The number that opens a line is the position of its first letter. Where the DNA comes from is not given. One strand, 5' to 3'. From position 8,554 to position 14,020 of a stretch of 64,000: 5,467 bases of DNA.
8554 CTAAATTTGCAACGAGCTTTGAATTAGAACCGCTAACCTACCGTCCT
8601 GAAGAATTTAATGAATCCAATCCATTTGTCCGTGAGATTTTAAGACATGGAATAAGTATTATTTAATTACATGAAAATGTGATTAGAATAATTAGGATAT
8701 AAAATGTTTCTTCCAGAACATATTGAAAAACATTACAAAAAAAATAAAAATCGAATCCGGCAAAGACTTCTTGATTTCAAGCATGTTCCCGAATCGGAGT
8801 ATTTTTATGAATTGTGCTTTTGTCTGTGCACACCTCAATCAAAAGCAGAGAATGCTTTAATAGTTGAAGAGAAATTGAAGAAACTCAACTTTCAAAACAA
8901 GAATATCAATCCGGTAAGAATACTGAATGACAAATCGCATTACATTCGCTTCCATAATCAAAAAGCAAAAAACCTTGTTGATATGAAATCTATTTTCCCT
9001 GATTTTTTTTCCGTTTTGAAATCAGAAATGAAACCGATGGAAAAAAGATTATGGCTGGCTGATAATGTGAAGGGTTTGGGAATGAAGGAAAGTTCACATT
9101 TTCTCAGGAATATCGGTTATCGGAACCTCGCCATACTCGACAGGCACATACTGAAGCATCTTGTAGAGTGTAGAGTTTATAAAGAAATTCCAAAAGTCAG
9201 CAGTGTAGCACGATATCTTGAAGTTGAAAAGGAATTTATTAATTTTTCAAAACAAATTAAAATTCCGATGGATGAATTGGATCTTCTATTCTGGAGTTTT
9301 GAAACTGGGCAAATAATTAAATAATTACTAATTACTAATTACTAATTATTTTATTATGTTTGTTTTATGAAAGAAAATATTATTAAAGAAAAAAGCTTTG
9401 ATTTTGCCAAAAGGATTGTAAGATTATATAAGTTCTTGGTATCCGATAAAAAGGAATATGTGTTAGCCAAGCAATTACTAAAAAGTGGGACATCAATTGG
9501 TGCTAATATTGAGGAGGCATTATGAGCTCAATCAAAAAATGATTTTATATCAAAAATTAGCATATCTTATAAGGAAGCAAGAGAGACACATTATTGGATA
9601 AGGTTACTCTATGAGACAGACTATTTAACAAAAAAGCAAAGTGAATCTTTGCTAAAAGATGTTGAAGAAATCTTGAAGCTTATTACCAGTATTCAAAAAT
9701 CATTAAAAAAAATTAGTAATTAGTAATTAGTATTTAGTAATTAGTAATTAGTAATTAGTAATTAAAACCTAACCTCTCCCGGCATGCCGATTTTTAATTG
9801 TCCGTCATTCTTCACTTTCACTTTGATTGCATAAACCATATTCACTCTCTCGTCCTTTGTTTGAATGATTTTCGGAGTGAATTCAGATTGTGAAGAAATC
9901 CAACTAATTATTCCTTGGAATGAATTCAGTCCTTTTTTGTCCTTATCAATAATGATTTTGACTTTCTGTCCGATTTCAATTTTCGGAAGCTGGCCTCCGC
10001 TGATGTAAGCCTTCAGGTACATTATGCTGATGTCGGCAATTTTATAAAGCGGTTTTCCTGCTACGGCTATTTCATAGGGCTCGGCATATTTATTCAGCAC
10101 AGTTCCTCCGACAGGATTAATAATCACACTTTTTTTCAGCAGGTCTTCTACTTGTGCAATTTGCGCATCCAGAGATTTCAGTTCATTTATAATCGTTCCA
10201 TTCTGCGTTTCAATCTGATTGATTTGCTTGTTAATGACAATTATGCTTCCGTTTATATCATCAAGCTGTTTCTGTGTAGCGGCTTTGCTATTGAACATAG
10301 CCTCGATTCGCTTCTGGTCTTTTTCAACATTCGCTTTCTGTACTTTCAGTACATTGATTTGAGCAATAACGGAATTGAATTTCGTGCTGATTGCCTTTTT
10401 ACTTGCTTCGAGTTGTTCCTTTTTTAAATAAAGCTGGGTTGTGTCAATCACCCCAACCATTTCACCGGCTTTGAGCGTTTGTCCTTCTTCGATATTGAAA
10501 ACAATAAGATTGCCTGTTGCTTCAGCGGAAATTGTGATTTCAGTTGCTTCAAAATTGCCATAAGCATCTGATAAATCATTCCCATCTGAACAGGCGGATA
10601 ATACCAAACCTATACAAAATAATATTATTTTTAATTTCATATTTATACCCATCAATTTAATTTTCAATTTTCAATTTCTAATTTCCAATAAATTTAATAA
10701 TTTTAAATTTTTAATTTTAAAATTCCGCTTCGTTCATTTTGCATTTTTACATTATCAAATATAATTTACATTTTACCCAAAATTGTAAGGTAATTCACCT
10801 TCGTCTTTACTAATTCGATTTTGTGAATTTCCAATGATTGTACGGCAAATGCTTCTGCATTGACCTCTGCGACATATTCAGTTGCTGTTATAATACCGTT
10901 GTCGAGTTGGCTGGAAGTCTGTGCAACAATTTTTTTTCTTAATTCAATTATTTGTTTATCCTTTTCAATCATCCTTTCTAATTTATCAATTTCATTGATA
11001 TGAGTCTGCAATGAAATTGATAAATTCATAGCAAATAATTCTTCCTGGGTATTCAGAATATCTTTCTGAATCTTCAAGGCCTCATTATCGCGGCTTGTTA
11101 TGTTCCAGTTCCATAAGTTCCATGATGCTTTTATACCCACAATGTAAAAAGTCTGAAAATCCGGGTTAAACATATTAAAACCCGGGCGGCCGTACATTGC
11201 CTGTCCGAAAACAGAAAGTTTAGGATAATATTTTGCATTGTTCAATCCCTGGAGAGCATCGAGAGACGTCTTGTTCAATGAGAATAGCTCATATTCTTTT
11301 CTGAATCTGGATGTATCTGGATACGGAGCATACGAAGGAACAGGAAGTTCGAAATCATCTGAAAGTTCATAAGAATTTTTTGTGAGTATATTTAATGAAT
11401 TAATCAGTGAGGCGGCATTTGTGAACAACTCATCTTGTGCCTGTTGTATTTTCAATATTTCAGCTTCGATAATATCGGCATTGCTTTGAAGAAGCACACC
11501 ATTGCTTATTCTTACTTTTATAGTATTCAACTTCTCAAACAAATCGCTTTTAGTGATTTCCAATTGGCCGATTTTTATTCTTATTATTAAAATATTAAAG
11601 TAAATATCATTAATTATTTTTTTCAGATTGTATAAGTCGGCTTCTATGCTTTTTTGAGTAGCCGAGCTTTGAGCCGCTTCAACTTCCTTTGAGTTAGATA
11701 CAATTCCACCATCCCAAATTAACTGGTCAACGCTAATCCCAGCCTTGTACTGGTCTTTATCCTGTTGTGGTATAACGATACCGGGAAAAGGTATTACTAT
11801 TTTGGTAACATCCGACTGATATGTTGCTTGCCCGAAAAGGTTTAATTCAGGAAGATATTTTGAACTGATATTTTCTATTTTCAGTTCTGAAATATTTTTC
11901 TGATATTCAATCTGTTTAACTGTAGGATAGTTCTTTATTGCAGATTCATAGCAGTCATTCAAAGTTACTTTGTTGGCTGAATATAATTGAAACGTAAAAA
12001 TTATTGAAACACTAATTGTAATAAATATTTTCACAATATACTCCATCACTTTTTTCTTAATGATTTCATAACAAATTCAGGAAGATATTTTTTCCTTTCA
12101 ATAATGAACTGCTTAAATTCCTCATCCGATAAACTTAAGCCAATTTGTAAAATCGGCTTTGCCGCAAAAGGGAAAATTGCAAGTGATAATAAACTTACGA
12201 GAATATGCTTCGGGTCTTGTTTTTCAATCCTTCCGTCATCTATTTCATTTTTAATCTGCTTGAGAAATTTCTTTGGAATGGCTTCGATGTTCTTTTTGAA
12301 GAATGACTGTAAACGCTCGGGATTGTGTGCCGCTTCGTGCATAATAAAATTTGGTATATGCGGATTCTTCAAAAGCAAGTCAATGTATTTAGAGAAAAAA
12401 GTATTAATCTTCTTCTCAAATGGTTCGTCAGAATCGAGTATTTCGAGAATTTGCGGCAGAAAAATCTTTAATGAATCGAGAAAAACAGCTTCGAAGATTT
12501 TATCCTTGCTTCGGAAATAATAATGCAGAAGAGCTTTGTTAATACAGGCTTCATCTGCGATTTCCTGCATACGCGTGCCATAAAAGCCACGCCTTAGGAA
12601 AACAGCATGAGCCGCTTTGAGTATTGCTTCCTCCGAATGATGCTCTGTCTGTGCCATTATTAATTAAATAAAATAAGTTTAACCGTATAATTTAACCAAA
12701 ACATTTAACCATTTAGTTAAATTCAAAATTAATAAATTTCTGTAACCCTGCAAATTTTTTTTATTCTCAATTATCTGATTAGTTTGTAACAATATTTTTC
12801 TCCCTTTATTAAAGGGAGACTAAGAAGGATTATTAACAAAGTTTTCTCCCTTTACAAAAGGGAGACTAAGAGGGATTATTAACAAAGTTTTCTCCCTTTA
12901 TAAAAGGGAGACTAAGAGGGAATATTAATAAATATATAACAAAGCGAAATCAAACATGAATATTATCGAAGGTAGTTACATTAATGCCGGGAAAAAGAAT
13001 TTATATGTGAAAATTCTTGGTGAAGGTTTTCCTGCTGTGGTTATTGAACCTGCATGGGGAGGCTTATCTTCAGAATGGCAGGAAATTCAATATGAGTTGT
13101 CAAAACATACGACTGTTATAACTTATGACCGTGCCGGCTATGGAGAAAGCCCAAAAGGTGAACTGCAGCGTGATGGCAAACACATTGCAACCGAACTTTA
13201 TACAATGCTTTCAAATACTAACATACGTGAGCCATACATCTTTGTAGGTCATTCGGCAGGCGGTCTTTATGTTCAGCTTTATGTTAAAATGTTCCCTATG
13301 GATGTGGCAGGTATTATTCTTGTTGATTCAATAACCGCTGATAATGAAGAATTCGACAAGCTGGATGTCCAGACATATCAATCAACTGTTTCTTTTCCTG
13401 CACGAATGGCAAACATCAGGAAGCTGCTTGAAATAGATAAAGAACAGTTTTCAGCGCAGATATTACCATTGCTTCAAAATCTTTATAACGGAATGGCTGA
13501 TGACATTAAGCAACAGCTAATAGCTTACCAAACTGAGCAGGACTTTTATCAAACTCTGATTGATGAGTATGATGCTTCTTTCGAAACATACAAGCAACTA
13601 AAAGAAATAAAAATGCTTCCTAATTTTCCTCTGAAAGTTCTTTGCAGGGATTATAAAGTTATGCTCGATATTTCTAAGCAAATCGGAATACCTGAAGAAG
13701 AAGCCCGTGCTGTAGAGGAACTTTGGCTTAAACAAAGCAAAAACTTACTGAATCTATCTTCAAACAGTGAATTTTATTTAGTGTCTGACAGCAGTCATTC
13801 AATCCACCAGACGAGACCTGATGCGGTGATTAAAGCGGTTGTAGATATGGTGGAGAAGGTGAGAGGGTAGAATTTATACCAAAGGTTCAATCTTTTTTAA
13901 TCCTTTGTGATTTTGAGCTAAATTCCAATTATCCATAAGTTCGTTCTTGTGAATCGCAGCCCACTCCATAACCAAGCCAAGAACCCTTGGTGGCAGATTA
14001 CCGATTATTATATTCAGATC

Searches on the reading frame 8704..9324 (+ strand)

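Call 89: search_protein_families(library=pfam, proteins=[window:8704-9324:+], max_evalue=0.01)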
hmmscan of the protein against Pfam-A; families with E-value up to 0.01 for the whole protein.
window:8704-9324:+ (206 aa): 1 family
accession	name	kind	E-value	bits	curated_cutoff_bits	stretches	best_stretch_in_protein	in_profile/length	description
PF22175.2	Ogg-HhH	-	4.8e-49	166.7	27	1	19-187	2-173/173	8-oxoguanine DNA glycosylase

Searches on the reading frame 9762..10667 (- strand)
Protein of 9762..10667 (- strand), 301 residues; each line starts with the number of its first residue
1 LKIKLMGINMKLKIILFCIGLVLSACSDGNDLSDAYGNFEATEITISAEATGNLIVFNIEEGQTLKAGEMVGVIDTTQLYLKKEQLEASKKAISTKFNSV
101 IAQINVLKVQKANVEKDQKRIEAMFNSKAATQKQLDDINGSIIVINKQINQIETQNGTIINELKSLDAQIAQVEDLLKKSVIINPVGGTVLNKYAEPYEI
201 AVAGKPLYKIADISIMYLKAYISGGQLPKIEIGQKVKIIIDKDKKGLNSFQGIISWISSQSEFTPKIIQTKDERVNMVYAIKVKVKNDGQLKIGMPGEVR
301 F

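Call 89: search_protein_families(library=pfam, proteins=[window:9762-10667:-], max_evalue=0.01)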
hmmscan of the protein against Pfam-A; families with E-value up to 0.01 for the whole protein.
window:9762-10667:- (301 aa): 3 families
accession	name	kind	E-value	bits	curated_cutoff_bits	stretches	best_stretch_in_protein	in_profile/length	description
PF13437.12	HlyD_3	-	9.6e-10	39.6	22.2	1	185-293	5-105/106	HlyD family secretion protein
PF16576.10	HlyD_D23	-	3e-09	36.9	30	1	91-259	20-186/214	Barrel-sandwich domain of CusB or HlyD membrane-fusion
PF24805.1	EIF3I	-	0.0081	15.8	200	0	41-183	63-204/324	EIF3I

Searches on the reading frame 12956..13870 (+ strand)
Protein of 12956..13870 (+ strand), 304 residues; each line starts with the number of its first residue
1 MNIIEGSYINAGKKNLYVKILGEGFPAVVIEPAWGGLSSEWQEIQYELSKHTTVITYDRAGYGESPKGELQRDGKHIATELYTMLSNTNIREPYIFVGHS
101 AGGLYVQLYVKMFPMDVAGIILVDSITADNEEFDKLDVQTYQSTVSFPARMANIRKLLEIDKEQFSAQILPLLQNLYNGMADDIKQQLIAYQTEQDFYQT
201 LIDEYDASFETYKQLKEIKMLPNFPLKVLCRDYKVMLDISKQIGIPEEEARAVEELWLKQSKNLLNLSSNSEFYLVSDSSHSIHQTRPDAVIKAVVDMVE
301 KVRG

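Call 7: search_protein_families(library=pfam, proteins=[window:12956-13870:+], max_evalue=1)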
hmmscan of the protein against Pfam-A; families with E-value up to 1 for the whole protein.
window:12956-13870:+ (304 aa): 6 families
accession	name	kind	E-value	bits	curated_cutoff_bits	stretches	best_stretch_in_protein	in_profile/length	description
PF00561.26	Abhydrolase_1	-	4.6e-15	56.4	25.8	1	26-142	1-118/245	alpha/beta hydrolase fold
PF12697.13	Abhydrolase_6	-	6.8e-11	43.7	26.3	1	33-293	6-216/217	Alpha/beta hydrolase family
PF12146.15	Hydrolase_4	-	2.1e-07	31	27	1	47-132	26-116/239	Serine aminopeptidase, S33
PF00975.26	Thioesterase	-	0.00033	21.4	26.4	1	31-104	6-78/226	Thioesterase domain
PF11144.14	DUF2920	-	0.061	12.9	24.7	0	88-121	181-215/400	Protein of unknown function (DUF2920)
PF14833.11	NAD_binding_11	-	0.13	12.9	30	1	219-263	64-108/122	NAD-binding of NADP-dependent 3-hydroxyisobutyrate dehydrogenase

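Call 51: find_homologous_proteins(query=window:12956-13870:+, max_evalue=1e-30)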
Query window:12956-13870:+ (304 aa): 57 proteins with E <= 1e-30 among 884 candidates.
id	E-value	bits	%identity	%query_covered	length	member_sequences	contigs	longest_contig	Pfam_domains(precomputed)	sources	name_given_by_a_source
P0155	7.6e-198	674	100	100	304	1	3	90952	PF12697.14,PF00561.27,PF12146.16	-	-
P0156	3.0e-171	586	86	100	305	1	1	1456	PF12697.14,PF00561.27,PF12146.16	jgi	jgi:pimeloyl-ACP methyl ester carboxylesterase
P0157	3.4e-167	573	83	100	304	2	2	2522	PF12697.14,PF00561.27,PF12146.16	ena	-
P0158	2.5e-148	511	73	100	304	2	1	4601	PF12697.14,PF00561.27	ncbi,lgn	-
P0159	8.0e-107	375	56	100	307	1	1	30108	PF12697.14,PF00561.27,PF00975.27,PF12146.16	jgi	jgi:pimeloyl-ACP methyl ester carboxylesterase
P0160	5.3e-105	369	56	98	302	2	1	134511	PF12697.14,PF00561.27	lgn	-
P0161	7.4e-102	359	55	100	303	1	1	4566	PF12697.14,PF00561.27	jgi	jgi:pimeloyl-ACP methyl ester carboxylesterase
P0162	1.3e-101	358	55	100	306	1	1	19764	PF12697.14,PF00561.27,PF00975.27,PF12146.16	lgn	-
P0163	1.7e-101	358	53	100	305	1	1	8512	PF12697.14,PF00561.27,PF00975.27,PF12146.16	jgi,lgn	jgi:pimeloyl-ACP methyl ester carboxylesterase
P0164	1.7e-98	348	49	100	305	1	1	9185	PF12697.14,PF00561.27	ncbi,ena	-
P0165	1.4e-97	345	52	100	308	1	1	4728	PF12697.14,PF00561.27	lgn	-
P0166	9.4e-96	339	52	98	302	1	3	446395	PF12697.14,PF00561.27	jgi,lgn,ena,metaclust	jgi:pimeloyl-ACP methyl ester carboxylesterase|metaclust:\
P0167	6.5e-95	336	49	99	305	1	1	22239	PF12697.14,PF00561.27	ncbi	ncbi:alpha/beta fold hydrolase [Bacteroidota bacterium]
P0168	9.6e-93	329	49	100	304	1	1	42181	PF12697.14,PF00561.27,PF00975.27,PF12146.16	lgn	-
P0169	1.1e-92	329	49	100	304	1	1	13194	PF12697.14,PF00561.27,PF12146.16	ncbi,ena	-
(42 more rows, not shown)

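Call 52: find_encoding_contigs(protein=P0158, flank=8000, max_places=3)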
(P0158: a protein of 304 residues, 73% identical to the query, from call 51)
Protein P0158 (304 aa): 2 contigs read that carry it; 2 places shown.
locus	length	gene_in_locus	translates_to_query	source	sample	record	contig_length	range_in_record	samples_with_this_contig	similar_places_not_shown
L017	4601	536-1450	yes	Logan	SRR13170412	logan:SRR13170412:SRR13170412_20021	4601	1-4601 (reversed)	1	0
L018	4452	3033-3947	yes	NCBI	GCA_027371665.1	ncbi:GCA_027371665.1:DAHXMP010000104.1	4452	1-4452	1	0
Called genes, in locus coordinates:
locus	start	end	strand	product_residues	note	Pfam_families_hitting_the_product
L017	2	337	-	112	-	?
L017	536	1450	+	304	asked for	PF00561:Abhydrolase_1, PF12697:Abhydrolase_6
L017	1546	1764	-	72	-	PF10049:DUF2283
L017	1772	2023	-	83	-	PF14076:DUF4258 (weak)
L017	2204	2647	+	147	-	PF12802:MarR_2, PF01047:MarR, PF13463:HTH_27 (faint)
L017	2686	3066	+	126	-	-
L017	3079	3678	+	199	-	PF05724:TPMT, PF13489:Methyltransf_23, PF02353:CMAS, PF03848:TehB, PF13847:Methyltransf_31, PF08241:Methyltransf_11, PF08242:Methyltransf_12, PF13649:Methyltransf_25, +3 more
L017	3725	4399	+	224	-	PF02586:SRAP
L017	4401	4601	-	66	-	?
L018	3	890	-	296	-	?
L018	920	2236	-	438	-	PF02321:OEP (faint)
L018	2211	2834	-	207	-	PF00440:TetR_N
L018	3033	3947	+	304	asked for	PF00561:Abhydrolase_1, PF12697:Abhydrolase_6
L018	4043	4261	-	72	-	PF10049:DUF2283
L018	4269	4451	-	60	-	?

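Call 53: find_encoding_contigs(protein=P0157, flank=8000, max_places=3)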
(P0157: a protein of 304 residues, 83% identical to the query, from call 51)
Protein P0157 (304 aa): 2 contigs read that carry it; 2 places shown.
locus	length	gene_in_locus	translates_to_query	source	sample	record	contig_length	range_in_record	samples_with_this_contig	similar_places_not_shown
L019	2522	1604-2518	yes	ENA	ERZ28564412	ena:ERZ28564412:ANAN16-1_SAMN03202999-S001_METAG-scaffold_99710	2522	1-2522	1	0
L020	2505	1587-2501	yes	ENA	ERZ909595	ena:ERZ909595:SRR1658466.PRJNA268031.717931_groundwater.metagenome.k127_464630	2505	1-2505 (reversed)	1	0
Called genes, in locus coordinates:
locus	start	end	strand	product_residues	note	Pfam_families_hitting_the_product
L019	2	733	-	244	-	?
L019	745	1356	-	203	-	PF00440:TetR_N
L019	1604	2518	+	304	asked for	PF00561:Abhydrolase_1, PF12697:Abhydrolase_6, PF12146:Hydrolase_4 (weak)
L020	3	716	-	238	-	?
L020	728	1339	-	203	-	PF00440:TetR_N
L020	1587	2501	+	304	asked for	PF00561:Abhydrolase_1, PF12697:Abhydrolase_6, PF12146:Hydrolase_4 (weak)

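Call 54: find_encoding_contigs(protein=P0160, flank=10000, max_places=2)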
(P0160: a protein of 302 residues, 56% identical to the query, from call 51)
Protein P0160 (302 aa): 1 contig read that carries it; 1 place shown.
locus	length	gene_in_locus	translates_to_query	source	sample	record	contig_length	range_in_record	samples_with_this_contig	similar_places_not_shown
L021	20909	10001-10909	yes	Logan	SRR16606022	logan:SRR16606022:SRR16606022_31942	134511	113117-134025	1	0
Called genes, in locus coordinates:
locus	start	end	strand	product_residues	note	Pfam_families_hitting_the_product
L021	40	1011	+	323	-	PF00571:CBS (weak), PF01769:MgtE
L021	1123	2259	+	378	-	PF20230:DUF6588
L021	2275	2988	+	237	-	-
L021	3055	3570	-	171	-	-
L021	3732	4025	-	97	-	PF13146:TRL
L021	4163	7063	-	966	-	PF01326:PPDK_N, PF00391:PEP-utilizers, PF02896:PEP-utilizers_C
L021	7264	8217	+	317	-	PF13406:SLT_2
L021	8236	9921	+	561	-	-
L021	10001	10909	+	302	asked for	PF00561:Abhydrolase_1, PF12697:Abhydrolase_6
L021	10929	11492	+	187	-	-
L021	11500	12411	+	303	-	PF01370:Epimerase, PF02719:Polysacc_synt_2 (faint), PF04321:RmlD_sub_bind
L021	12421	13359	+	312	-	PF01073:3Beta_HSD, PF01370:Epimerase, PF07993:NAD_binding_4 (faint), PF16363:GDP_Man_Dehyd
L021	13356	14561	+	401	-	PF00149:Metallophos, PF12850:Metallophos_2 (faint)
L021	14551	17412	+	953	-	PF02463:SMC_N, PF13175:AAA_15, PF13476:AAA_23, PF13514:AAA_27 (weak), PF13555:AAA_29 (faint)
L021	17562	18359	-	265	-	PF00809:Pterin_bind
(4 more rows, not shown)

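Call 72: list_cluster_members(proteins=[P0158, P0008, P0009, P0010, P0011, P0012, P0013, P0014, P0015, P0016])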
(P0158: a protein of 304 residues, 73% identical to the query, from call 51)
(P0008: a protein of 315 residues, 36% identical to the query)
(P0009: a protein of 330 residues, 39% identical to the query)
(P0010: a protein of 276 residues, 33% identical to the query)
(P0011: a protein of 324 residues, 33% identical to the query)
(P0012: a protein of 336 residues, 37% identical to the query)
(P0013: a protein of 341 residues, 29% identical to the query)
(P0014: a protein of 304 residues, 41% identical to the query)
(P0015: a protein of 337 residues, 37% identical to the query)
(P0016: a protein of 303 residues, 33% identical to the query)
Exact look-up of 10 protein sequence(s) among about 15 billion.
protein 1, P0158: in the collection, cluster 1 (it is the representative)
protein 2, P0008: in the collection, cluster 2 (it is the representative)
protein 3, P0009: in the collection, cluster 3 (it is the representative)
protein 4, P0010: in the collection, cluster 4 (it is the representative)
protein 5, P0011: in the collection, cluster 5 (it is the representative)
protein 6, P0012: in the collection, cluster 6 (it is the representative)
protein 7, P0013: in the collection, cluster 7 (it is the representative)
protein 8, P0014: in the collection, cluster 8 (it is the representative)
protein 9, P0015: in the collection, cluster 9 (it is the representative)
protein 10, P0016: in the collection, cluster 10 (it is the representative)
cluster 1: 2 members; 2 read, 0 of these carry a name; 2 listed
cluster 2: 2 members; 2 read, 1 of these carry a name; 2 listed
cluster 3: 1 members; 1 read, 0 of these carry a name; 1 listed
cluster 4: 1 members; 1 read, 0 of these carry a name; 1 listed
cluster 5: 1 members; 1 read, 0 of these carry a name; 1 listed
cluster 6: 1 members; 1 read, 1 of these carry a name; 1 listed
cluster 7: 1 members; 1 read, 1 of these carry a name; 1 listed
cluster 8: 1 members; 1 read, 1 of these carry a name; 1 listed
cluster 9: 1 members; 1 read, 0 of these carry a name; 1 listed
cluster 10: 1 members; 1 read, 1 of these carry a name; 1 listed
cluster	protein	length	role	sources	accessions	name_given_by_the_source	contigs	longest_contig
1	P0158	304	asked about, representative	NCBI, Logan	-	-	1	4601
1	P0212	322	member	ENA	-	-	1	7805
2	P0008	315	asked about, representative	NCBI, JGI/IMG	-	hypothetical protein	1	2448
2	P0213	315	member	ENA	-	-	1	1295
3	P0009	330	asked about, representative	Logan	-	-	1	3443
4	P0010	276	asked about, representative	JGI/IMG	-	-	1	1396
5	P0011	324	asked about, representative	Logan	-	-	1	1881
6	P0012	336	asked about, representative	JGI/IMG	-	hypothetical protein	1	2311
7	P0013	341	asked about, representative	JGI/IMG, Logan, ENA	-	hypothetical protein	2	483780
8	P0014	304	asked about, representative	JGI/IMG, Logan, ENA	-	hypothetical protein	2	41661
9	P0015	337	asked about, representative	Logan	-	-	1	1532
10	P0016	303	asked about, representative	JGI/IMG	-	hypothetical protein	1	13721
